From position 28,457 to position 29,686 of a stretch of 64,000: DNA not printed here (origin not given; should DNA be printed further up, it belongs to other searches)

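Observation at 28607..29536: Isolated, AT-rich tryptophan 2,3-dioxygenase-like gene in an accessory region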

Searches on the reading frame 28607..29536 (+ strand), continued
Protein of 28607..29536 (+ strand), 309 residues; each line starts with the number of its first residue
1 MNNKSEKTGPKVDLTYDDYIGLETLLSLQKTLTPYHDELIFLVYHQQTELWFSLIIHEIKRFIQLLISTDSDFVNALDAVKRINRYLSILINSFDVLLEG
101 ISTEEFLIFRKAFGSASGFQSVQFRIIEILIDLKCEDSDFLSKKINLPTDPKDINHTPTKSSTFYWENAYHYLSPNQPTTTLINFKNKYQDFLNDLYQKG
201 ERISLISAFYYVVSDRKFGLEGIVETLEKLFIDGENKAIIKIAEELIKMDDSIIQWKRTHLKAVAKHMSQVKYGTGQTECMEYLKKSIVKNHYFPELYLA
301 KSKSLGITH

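Call 39: find_homologous_proteins(query=L004:11132-12322:+, max_evalue=0.00001)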
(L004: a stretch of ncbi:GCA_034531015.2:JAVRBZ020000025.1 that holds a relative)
Query L004:11132-12322:+ (396 aa): 7978 proteins with E <= 0.00001 among 8000 candidates; the best 120 are listed.
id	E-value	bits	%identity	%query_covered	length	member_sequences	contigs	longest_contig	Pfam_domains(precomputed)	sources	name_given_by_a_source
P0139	1.8e-266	901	100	100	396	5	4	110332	PF22580.3,PF00266.26,PF01041.24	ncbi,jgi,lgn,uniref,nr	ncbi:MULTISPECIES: aminotransferase class V-fold PLP-dependent enzyme [unclassified Nostoc]|uniref:a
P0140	7.7e-236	800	89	99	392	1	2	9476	PF22580.3,PF00266.26,PF01041.24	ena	-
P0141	1.4e-193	661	72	98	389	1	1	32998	PF22580.3,PF00266.26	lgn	-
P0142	1.7e-188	644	68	98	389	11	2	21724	PF22580.3,PF00266.26,PF01053.27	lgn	-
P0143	5.3e-188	643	70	97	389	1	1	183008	PF22580.3,PF00266.26,PF01053.27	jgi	-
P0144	3.3e-187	640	69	98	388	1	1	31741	PF22580.3,PF00266.26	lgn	-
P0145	2.2e-186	638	69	98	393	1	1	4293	PF22580.3,PF00266.26,PF01053.27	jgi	jgi:kynureninase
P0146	2.0e-185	634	68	99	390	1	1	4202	PF22580.3,PF00266.26,PF01053.27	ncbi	-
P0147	1.3e-184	632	69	98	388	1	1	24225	PF22580.3,PF00266.26,PF01053.27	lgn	-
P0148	2.2e-184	631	69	98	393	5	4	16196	PF22580.3,PF00266.26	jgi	jgi:kynureninase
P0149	4.8e-184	630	69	98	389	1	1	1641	PF22580.3,PF00266.26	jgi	jgi:kynureninase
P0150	8.6e-184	629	67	98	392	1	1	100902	PF22580.3,PF00266.26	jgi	jgi:kynureninase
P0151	1.5e-183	628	68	98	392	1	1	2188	PF22580.3,PF00266.26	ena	-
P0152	5.0e-183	626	69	98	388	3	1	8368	PF22580.3,PF00266.26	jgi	jgi:kynureninase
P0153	3.9e-181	620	69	98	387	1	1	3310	PF22580.3,PF00266.26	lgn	-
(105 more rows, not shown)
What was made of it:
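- The Nostoc kynureninase is 66-72% identical to proteins that include named Kapabacteria and Ignavibacteriota sequences (call 39). The linked Nostoc kynureninase is 66-72% identical to proteins that include named Kapabacteria sequences (call 39).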

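Call 40: predict_structure(alignment_id=A1)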
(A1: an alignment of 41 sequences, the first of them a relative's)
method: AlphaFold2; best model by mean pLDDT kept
length: 309 residues; sequences in the alignment: 41
mean_pLDDT: 77.4   pTM: 0.80
mean pLDDT of the five models: 77.4, 75.8, 74.7, 73.3, 72.2
residues with pLDDT >= 90: 115; 70-90: 101; 50-70: 51; < 50: 42
segments of 3 or more residues with pLDDT < 50: 1-28, 138-144, 155-161
pLDDT, mean of each block of 10 residues (from residue 1): 33 44 47 75 85 96 95 98 98 91 84 67 90 64 52 52 65 60 82 82 86 77 90 94 98 93 86 64 77 89 87
secondary structure, 60 per line:
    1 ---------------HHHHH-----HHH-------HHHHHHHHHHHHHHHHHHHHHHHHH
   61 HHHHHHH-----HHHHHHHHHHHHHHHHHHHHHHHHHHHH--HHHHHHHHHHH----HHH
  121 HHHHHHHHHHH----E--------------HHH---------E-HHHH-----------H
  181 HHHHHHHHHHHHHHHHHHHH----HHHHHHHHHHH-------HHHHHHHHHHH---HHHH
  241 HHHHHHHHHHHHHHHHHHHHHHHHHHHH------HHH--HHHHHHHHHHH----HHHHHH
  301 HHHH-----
elements in order: H16-20 H36-67 H73-100 H103-113 H118-131 H165-168 H180-200 H205-215 H223-233 H237-268 H280-290 H295-304
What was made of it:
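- On Catalytically competent TDO / KynA (EC 1.13.11.11): However, the N-terminus is about 20 residues shorter than in most clade members, residues 1-28 are modelled with low confidence (call 40), and the oligomeric state cannot be tested here.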

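Call 47: fold_search(model_id=the predicted structure, library=pdb)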
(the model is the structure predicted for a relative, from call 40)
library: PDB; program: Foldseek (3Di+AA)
matches with E <= 10: 328; with E <= 0.001: 129
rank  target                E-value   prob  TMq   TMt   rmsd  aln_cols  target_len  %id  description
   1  6ud5_B                1.6e-07  1.00  0.55  0.49  18.3       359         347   18  Crystal structure of human tryptophan 2,3-dioxygenase in complex with carbon monoxide and tryptophan (released 2021-02-03)
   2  9fon_A                1.8e-07  1.00  0.56  0.51  18.3       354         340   20  Cocrystal structure of Drosophila melanogaster TDO with a bound compound (released 2025-04-23)
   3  7p46_E                1.9e-07  1.00  0.62  0.69  11.4       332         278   20  Crystal Structure of Xanthomonas campestris Tryptophan 2,3-dioxygenase (TDO) (released 2021-10-06)
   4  2nox_A                2.2e-07  1.00  0.66  0.77   6.3       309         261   22  Crystal structure of tryptophan 2,3-dioxygenase from Ralstonia metallidurans (released 2006-12-19)
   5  9etv                  2.4e-07  1.00  0.55  0.50  17.8       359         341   20  Holo IDO with a bound inhibitor (released 2025-03-05)
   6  7p46_B                2.6e-07  1.00  0.64  0.70  11.1       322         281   20  Crystal Structure of Xanthomonas campestris Tryptophan 2,3-dioxygenase (TDO) (released 2021-10-06)
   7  6pyz_A                2.9e-07  1.00  0.56  0.50  17.8       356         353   19  Crystal Structure of human Tryptophan 2,3-dioxygenase in complex with PF-06840003 in Active Site (released 2020-01-01)
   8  6ud5_C                3.0e-07  1.00  0.56  0.51  19.0       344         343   19  Crystal structure of human tryptophan 2,3-dioxygenase in complex with carbon monoxide and tryptophan (released 2021-02-03)
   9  6pyz_C                3.5e-07  1.00  0.55  0.52  17.1       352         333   19  Crystal Structure of human Tryptophan 2,3-dioxygenase in complex with PF-06840003 in Active Site (released 2020-01-01)
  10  9esf_D                3.9e-07  1.00  0.54  0.50  18.6       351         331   19  Holo IDO with a bound inhibitor (released 2025-03-05)
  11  9esf_C                4.0e-07  1.00  0.56  0.52  18.7       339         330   21  Holo IDO with a bound inhibitor (released 2025-03-05)
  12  4hka                  4.2e-07  1.00  0.55  0.50  18.7       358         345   20  Crystal structure of Drosophila melanogaster tryptophan 2,3-dioxygenase in complex with HEME (released 2013-03-27)
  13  6ud5_A                4.4e-07  1.00  0.55  0.49  17.8       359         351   18  Crystal structure of human tryptophan 2,3-dioxygenase in complex with carbon monoxide and tryptophan (released 2021-02-03)
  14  9esf_B                4.6e-07  1.00  0.55  0.52  18.6       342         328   20  Holo IDO with a bound inhibitor (released 2025-03-05)
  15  7p46_C                5.0e-07  1.00  0.64  0.70  11.2       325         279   20  Crystal Structure of Xanthomonas campestris Tryptophan 2,3-dioxygenase (TDO) (released 2021-10-06)
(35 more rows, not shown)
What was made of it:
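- On Tryptophan 2,3-dioxygenase family (Pfam PF03301): The top 50 Foldseek PDB hits are all TDO, with TM up to 0.77 (calls 40, 47).
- The AlphaFold model has pTM 0.80 and its top 50 PDB matches are all TDOs, with TM up to 0.77 to Ralstonia TDO (calls 40, 47).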

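Call 53: search_protein_families(library=pfam, proteins=[L001:1192-1779:+, L001:1892-3079:+], max_evalue=0.01)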
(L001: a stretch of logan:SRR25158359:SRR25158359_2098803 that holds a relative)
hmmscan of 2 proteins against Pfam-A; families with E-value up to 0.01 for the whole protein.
L001:1192-1779:+ (195 aa): 1 family
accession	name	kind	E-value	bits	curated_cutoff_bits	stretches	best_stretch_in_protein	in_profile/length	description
PF01966.28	HD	-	1.4e-06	29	22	1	60-124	1-88/116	HD domain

L001:1892-3079:+ (395 aa): 1 family
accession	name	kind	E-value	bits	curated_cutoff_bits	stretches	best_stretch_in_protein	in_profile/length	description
PF00296.26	Bac_luciferase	-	4.5e-07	30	27.9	1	2-111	2-88/314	Luciferase-like monooxygenase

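Call 54: search_protein_families(library=ncbifam, proteins=[L001:1-285:-, L001:1192-1779:+, L001:1892-3079:+, L004:8198-9448:+, L004:11132-12322:+], max_evalue=0.01)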
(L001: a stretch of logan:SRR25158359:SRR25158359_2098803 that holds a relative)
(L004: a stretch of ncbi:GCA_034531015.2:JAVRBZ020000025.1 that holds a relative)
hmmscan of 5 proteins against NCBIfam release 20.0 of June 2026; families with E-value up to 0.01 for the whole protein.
L001:1-285:- (95 aa): 1 family
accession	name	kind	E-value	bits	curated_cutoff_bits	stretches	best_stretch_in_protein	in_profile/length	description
NF033519.0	transpos_ISAzo13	equivalog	3e-10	39.7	200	1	17-91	2-81/387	ISAzo13 family transposase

L001:1192-1779:+ (195 aa): 4 families
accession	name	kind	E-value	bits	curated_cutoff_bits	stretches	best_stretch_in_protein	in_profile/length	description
TIGR03276.1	Phn-HD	hypoth_equivalog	8.5e-09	35.2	214.6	1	53-98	19-64/179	phosphonate degradation HD-domain oxygenase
NF049941.1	HyMthAminphonOxyTmpB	equivalog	2.3e-07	30.7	300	1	59-91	29-61/188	(R)-1-hydroxy-2-trimethylaminoethylphosphonate oxygenase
NF052439.1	HMPDioxPhnZ1GIM8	equivalog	3.5e-05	23.4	300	1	53-98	37-81/199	hydroxymethylphosphonate dioxygenase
TIGR00277.1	HDIG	domain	0.0077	16.1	27.6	0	62-112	7-71/84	HDIG domain-containing metalloprotein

L001:1892-3079:+ (395 aa): 3 families
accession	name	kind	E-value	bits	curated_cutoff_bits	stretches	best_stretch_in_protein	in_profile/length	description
TIGR03558.1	oxido_grp_1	subfamily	0.00013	21.3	166.95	0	23-54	17-48/325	MsnO8 family LLM class oxidoreductase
TIGR04027.1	LLM_KPN_01858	hypoth_equivalog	0.00028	20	412.9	0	26-147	20-118/326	putative FMN-dependent luciferase-like monooxygenase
NF052254.1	luciferase_Alph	exception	0.00076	18.8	600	0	313-391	265-347/354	luciferase subunit alpha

L004:8198-9448:+ (416 aa): 7 families
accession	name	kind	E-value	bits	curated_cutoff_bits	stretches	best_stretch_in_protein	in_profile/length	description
NF041684.1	ant_diox_AndAc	equivalog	2.1e-128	428.5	750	1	18-415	17-417/418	anthranilate 1,2-dioxygenase large subunit AndAc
NF042946.1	3PPDioc_HcaE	equivalog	2.8e-44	151.9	830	2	24-242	16-232/450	3-phenylpropionate/cinnamic acid dioxygenase subunit alpha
TIGR03229.1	benzo_1_2_benA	equivalog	5.5e-38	130.9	780.95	1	27-229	19-220/433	benzoate 1,2-dioxygenase large subunit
NF058607.1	GlBtMonoOxGbcA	equivalog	1.2e-37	129.3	670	1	14-246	23-243/420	glycine betaine monooxygenase oxygenase subunit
TIGR03228.1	anthran_1_2_A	equivalog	8.9e-28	97.2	671.9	1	26-257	18-242/438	anthranilate 1,2-dioxygenase large subunit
NF052579.1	BetMthstMoxSdmAMthl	equivalog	2.3e-07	30.1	600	1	44-131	14-99/351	4beta-methylsterol monooxygenase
NF041683.1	ant_diox_AndAb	equivalog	0.0076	16.4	150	0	63-130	16-82/100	anthranilate 1,2-dioxygenase ferredoxin subunit AndAb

L004:11132-12322:+ (396 aa): 23 families
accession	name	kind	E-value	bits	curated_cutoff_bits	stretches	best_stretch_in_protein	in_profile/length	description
TIGR01814.1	kynureninase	equivalog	6.3e-40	137.3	246.4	1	11-379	16-390/400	kynureninase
TIGR01979.1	sufS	subfamily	2.4e-24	86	475.1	1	63-383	68-394/403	SufS family cysteine desulfurase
TIGR01977.1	am_tr_V_EF2568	hypoth_equivalog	2e-22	79.7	377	1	58-340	45-321/376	cysteine desulfurase family protein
NF040779.1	Sec_lyase_SclA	exception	1.3e-17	63.8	525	1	73-348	60-326/378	selenocysteine lyase SclA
TIGR03402.1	FeS_nifS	equivalog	1.1e-16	60.6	530.75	1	63-242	48-225/379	cysteine desulfurase NifS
TIGR01976.1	am_tr_V_VC1184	hypoth_equivalog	2.5e-15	56.7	352.35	1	58-250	62-256/401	cysteine desulfurase-like protein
NF006791.0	PRK09295.1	equivalog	1.2e-14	54.2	661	1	62-384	72-398/406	cysteine desulfurase SufS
NF010611.0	PRK14012.1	equivalog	3.2e-12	46.1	548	1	59-239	53-234/406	IscS subfamily cysteine desulfurase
TIGR03301.1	PhnW-AepZ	equivalog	7.3e-12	45.3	360.8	1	123-312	96-281/355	2-aminoethylphosphonate aminotransferase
TIGR02006.1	IscS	equivalog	1.4e-11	44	643.2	1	59-239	49-230/402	IscS subfamily cysteine desulfurase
TIGR03235.1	DNA_S_dndA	equivalog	6.3e-11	42.2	480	1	62-239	47-228/353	cysteine desulfurase DndA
TIGR03403.1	nifS_epsilon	equivalog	1.2e-10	40.8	587.7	1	61-230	47-219/382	NifS family cysteine desulfurase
NF002806.0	PRK02948.1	subfamily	1.9e-10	40.3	304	1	65-229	51-216/381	IscS subfamily cysteine desulfurase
TIGR02326.1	transamin_PhnW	equivalog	2.5e-10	40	400.8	1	141-312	118-286/363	2-aminoethylphosphonate--pyruvate transaminase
NF010006.0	PRK13479.1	equivalog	2.2e-09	36.9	296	1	125-236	104-217/369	2-aminoethylphosphonate--pyruvate transaminase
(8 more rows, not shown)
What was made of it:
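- The Nostoc operon also carries an AndAc-like anthranilate dioxygenase (call 54).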

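Call 60: search_protein_families(library=ncbifam, proteins=[P0002, P0003, P0010, P0009, P0044, P0050, P0062, P0104], max_evalue=0.001)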
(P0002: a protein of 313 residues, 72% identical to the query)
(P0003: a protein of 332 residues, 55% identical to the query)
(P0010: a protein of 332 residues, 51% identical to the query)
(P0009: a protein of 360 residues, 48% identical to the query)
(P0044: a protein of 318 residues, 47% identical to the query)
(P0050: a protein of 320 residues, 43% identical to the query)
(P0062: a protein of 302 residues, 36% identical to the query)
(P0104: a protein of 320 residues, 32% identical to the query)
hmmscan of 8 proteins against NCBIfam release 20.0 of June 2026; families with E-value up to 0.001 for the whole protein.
P0002 (313 aa): 1 family
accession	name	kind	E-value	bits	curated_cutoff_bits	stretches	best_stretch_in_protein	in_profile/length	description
TIGR03036.1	trp_2_3_diox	equivalog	5.3e-44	150.6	390.7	2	11-136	3-125/264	tryptophan 2,3-dioxygenase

P0003 (332 aa): 1 family
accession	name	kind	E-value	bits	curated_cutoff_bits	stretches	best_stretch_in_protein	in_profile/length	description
TIGR03036.1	trp_2_3_diox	equivalog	7.7e-47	159.9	390.7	2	32-169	2-136/264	tryptophan 2,3-dioxygenase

P0010 (332 aa): 1 family
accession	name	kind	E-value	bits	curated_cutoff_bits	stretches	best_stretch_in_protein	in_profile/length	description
TIGR03036.1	trp_2_3_diox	equivalog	5.8e-44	150.5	390.7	1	30-319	3-260/264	tryptophan 2,3-dioxygenase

P0009 (360 aa): 1 family
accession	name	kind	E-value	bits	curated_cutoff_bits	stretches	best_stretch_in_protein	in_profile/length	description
TIGR03036.1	trp_2_3_diox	equivalog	6.4e-41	140.5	390.7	2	59-184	4-126/264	tryptophan 2,3-dioxygenase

P0044 (318 aa): 1 family
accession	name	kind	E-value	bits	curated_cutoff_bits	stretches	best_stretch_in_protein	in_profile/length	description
TIGR03036.1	trp_2_3_diox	equivalog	1.6e-41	142.4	390.7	2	33-154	4-122/264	tryptophan 2,3-dioxygenase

P0050 (320 aa): 1 family
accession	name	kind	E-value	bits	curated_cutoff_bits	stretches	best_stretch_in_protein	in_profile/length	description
TIGR03036.1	trp_2_3_diox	equivalog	2.5e-41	141.8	390.7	2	32-155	3-123/264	tryptophan 2,3-dioxygenase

P0062 (302 aa): 1 family
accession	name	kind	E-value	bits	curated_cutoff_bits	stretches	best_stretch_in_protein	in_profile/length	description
TIGR03036.1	trp_2_3_diox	equivalog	2.1e-28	99.5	390.7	1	30-145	4-119/264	tryptophan 2,3-dioxygenase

P0104 (320 aa): 1 family
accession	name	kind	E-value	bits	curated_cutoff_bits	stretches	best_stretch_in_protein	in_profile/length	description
TIGR03036.1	trp_2_3_diox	equivalog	5.6e-32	111.2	390.7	1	40-301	6-259/264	tryptophan 2,3-dioxygenase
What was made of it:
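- On NCBIfam TIGR03036 (KynA equivalog): All eight clade members tested score 100-160 bits, including those next to kynureninase (call 60).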
